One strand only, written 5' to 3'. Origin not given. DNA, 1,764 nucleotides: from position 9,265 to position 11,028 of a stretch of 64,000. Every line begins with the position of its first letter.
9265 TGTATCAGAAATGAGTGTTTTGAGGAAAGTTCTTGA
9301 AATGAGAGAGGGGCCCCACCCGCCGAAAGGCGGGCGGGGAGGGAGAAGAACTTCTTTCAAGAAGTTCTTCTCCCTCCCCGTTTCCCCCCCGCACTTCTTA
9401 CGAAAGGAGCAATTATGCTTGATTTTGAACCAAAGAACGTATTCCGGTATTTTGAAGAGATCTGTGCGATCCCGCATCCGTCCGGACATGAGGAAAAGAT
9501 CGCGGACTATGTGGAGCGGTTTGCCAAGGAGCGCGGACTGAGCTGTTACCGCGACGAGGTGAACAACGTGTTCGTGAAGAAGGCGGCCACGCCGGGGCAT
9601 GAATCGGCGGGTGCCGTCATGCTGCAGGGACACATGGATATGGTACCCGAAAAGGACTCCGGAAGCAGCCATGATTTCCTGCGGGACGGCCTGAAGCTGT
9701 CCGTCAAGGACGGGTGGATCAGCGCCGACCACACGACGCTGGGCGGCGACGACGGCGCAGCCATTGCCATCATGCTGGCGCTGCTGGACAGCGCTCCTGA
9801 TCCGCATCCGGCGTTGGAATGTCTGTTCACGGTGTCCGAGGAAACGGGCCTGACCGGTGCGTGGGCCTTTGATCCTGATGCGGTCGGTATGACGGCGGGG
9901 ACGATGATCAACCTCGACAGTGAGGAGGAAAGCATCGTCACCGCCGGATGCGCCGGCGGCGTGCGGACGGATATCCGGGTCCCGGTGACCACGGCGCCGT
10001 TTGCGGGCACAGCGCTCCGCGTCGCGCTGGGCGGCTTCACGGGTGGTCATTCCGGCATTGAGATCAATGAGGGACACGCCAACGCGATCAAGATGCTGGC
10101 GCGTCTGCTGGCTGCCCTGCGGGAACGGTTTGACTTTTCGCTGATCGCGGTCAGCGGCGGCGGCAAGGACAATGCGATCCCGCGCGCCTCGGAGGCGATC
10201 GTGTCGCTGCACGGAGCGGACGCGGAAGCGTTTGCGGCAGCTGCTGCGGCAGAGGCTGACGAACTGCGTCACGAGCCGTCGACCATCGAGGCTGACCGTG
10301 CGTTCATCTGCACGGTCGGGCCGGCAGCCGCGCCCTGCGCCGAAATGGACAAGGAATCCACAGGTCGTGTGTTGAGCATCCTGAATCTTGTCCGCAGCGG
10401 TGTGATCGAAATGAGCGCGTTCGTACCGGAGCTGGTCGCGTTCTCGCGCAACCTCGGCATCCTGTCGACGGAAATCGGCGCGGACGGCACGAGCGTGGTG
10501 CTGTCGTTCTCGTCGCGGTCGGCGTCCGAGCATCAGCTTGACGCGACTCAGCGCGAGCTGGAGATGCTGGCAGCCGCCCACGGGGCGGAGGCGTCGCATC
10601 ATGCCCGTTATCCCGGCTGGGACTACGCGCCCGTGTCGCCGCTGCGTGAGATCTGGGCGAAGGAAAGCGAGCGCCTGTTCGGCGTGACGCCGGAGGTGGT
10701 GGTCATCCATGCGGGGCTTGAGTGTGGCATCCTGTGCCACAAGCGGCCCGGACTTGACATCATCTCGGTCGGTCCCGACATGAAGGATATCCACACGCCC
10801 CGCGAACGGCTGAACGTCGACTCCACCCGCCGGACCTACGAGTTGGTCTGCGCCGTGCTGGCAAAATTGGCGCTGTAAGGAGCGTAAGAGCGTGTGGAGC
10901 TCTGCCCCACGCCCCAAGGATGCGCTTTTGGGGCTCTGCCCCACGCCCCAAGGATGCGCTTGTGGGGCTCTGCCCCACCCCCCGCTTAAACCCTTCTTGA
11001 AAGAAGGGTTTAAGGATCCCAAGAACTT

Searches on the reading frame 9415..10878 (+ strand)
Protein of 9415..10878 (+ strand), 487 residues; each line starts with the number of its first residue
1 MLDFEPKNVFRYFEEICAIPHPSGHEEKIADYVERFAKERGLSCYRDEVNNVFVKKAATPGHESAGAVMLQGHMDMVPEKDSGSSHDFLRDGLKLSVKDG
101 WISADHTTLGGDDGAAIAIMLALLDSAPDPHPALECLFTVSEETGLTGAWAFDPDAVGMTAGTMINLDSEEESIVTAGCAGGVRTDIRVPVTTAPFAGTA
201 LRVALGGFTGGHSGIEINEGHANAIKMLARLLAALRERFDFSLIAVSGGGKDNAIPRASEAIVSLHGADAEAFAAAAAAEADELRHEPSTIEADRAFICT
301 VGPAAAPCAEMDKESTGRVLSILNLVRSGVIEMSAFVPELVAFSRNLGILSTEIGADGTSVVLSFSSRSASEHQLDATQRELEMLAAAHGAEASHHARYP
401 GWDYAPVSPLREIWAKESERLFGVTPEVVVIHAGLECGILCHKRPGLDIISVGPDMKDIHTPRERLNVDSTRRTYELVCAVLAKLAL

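Call 40: search_protein_families(library=pfam, proteins=[window:9415-10878:+], max_evalue=0.00001)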
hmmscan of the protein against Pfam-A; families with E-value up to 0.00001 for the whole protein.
window:9415-10878:+ (487 aa): 2 families
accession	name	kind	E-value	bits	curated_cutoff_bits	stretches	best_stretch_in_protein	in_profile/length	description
PF07687.19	M20_dimer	-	6.4e-11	42.6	21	1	204-285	2-100/107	Peptidase dimerisation domain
PF01546.33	Peptidase_M20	-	7e-09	36.3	24.6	1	69-483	1-205/206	Peptidase family M20/M25/M40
